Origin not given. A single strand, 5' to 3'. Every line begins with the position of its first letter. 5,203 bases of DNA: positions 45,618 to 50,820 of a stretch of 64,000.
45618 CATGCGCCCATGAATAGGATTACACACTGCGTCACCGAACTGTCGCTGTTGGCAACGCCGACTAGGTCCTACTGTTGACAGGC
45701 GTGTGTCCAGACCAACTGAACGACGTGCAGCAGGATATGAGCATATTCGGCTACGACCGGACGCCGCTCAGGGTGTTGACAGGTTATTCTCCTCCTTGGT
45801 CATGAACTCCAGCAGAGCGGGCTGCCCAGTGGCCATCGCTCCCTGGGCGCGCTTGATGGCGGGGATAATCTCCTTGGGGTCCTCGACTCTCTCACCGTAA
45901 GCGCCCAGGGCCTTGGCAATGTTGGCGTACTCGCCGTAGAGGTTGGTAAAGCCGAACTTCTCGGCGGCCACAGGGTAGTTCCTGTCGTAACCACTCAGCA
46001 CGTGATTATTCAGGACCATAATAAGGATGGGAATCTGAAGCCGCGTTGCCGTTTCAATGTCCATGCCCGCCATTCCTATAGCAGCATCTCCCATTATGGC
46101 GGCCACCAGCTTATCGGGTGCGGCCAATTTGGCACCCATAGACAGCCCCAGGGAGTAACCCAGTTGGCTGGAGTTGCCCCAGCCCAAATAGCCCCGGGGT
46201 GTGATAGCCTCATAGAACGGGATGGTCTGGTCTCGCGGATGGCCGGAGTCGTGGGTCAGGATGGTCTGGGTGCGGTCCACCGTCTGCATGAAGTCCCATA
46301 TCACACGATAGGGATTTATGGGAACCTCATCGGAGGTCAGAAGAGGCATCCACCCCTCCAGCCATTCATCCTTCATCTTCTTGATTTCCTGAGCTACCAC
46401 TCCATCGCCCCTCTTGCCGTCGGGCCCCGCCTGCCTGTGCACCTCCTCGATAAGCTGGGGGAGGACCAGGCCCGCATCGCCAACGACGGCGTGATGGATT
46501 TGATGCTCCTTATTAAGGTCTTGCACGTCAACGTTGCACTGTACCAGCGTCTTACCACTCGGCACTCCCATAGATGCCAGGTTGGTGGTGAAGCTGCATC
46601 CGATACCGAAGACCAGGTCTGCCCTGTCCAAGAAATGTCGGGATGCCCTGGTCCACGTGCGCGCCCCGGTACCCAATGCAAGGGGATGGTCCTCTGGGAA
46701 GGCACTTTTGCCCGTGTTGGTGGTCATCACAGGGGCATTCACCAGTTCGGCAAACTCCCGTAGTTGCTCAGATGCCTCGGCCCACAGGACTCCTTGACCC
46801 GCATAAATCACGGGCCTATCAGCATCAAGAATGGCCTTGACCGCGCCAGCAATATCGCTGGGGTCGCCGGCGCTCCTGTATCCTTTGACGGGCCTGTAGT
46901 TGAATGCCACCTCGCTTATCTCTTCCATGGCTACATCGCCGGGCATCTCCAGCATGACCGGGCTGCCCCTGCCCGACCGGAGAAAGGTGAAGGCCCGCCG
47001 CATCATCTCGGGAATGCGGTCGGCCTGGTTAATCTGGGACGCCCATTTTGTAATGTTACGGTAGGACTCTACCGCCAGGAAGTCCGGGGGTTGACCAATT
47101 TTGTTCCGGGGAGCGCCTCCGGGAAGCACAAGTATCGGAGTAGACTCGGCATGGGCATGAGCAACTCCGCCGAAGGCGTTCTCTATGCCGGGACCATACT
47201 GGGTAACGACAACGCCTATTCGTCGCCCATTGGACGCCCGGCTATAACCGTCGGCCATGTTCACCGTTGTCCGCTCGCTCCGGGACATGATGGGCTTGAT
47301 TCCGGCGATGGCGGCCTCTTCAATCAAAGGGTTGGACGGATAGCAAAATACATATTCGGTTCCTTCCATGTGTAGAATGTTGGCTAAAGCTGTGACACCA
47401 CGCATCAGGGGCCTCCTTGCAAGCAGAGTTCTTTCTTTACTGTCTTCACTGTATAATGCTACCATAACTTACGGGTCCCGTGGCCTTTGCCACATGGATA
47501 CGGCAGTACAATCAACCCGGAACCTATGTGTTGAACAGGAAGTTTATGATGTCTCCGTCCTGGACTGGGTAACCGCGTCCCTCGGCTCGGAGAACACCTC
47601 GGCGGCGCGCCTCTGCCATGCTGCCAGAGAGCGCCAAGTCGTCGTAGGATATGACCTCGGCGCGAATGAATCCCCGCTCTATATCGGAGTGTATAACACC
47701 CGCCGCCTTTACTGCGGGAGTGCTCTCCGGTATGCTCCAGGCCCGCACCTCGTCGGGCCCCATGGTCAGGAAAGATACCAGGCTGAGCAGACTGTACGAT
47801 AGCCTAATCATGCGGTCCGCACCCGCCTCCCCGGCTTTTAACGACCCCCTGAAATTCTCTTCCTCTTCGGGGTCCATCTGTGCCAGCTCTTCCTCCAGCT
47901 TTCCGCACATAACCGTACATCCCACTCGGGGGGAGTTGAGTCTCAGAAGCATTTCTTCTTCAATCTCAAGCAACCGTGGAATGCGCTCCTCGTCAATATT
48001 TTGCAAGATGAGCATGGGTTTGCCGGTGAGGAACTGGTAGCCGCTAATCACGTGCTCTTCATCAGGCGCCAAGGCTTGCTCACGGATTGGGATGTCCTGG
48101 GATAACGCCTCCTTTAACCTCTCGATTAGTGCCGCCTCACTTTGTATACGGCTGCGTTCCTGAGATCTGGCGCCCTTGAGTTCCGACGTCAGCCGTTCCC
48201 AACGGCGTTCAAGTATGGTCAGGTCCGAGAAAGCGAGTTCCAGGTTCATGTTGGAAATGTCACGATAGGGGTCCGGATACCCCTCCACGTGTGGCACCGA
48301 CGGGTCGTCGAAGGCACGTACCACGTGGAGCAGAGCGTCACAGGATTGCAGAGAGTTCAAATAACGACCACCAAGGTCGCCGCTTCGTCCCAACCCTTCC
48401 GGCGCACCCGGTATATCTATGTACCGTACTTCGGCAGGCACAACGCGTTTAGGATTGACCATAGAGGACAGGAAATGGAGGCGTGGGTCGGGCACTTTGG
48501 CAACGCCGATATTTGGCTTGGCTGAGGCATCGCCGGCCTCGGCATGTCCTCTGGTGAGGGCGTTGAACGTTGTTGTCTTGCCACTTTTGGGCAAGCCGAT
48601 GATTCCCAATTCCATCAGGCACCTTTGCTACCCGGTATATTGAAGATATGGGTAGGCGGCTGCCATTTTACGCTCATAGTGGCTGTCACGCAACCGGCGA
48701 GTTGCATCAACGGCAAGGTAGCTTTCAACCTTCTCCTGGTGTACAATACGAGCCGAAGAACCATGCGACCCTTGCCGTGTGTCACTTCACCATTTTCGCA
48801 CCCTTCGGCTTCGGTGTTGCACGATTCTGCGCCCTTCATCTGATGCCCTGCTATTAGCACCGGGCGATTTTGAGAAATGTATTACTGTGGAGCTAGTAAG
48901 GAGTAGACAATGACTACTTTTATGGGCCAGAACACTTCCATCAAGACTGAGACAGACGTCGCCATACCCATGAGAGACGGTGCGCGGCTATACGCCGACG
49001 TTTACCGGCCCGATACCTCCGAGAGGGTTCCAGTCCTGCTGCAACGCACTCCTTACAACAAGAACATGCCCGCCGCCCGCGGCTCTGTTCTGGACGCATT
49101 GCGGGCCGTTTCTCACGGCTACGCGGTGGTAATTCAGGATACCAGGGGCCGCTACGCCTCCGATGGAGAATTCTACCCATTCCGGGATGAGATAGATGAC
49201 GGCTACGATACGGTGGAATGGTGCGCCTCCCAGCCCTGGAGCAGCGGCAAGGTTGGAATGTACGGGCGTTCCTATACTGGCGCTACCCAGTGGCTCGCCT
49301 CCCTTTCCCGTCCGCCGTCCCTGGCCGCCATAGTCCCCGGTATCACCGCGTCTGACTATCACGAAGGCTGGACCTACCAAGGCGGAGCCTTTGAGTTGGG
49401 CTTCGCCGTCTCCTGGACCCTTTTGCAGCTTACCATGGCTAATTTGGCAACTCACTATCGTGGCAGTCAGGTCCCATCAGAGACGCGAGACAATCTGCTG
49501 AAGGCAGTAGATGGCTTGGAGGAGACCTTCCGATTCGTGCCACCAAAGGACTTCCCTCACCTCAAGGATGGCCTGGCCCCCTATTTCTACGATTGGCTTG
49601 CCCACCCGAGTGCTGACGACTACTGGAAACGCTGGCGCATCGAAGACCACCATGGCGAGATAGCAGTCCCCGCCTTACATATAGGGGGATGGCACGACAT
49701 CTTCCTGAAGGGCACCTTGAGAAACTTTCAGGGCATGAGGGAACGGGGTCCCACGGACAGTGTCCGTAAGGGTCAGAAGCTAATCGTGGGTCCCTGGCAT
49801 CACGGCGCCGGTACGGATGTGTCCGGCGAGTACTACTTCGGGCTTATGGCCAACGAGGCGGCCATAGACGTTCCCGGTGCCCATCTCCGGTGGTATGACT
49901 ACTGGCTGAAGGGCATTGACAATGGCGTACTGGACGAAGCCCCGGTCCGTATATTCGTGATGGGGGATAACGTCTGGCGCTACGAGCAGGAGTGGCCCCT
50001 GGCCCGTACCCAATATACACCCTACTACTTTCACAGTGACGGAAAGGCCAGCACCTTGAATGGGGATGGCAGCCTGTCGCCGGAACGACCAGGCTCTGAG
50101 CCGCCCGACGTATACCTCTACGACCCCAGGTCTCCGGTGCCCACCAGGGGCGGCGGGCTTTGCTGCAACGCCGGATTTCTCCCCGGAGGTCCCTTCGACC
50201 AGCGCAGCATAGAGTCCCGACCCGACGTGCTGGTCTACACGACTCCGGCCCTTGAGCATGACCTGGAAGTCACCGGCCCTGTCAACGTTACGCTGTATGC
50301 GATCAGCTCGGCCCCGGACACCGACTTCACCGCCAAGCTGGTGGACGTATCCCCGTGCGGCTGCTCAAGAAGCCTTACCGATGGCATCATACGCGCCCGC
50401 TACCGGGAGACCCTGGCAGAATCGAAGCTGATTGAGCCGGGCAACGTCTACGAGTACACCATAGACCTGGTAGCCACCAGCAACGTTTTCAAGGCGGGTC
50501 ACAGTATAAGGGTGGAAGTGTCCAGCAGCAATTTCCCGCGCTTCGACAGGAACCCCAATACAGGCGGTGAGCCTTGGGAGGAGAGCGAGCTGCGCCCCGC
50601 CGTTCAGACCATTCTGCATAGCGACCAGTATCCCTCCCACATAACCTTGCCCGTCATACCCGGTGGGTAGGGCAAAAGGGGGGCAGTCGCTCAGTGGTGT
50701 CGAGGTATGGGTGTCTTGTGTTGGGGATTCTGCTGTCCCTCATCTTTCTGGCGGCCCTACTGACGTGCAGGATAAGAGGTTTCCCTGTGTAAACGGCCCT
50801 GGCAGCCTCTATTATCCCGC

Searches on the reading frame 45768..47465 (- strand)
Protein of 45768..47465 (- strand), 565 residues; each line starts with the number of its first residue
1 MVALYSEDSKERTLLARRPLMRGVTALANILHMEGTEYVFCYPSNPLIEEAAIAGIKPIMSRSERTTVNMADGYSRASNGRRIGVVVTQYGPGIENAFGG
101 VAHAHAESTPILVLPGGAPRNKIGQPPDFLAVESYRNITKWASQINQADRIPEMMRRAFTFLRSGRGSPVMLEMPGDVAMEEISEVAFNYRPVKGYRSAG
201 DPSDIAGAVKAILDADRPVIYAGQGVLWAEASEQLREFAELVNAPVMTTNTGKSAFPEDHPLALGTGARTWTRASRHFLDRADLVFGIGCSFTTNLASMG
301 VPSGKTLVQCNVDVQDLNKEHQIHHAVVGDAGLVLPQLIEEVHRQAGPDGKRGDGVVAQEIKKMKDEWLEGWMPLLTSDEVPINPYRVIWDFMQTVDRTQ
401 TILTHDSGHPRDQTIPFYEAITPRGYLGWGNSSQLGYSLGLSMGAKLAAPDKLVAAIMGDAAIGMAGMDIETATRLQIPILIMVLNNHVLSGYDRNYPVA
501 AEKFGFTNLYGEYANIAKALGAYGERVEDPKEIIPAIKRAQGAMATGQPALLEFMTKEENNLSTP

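Call 68: search_protein_families(library=pfam, proteins=[window:45768-47465:-], max_evalue=0.00001)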
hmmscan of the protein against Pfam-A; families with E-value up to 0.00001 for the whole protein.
window:45768-47465:- (565 aa): 3 families
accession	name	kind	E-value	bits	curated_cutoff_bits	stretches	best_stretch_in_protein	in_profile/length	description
PF00205.28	TPP_enzyme_M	-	7.9e-34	116.7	30.4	1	205-338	1-137/137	Thiamine pyrophosphate enzyme, central domain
PF02775.26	TPP_enzyme_C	-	3.1e-25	89.2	21.9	1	415-553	10-150/151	Thiamine pyrophosphate enzyme, C-terminal TPP binding domain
PF02776.23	TPP_enzyme_N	-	2.6e-23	82.5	26.8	1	21-124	1-106/119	Thiamine pyrophosphate enzyme, N-terminal TPP binding domain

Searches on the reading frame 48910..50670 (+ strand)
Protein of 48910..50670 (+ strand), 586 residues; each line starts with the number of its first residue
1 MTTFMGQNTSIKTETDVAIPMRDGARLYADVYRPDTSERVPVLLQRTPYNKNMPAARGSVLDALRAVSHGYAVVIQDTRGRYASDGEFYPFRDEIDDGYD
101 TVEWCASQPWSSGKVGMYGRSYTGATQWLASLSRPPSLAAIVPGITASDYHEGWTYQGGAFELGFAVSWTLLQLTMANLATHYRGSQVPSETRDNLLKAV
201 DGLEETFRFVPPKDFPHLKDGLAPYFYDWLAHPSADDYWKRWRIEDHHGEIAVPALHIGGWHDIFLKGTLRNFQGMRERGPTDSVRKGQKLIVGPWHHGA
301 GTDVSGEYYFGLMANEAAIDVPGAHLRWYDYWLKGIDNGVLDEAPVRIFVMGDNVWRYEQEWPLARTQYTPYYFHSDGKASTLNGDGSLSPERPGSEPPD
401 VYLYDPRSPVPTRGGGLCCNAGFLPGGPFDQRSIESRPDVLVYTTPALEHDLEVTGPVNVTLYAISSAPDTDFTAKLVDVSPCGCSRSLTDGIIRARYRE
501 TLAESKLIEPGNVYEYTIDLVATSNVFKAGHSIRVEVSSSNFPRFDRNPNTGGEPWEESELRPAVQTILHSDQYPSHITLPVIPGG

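Call 68: search_protein_families(library=pfam, proteins=[window:48910-50670:+], max_evalue=0.00001)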
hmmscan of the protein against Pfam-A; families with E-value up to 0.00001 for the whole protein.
window:48910-50670:+ (586 aa): 2 families
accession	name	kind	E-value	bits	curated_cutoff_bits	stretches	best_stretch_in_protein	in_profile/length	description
PF02129.25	Peptidase_S15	-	2.5e-66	224.5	23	1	23-299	1-261/262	X-Pro dipeptidyl-peptidase (S15 family)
PF08530.16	PepX_C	-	7.2e-53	180.1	22.5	1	338-578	1-216/217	X-Pro dipeptidyl-peptidase C-terminal non-catalytic domain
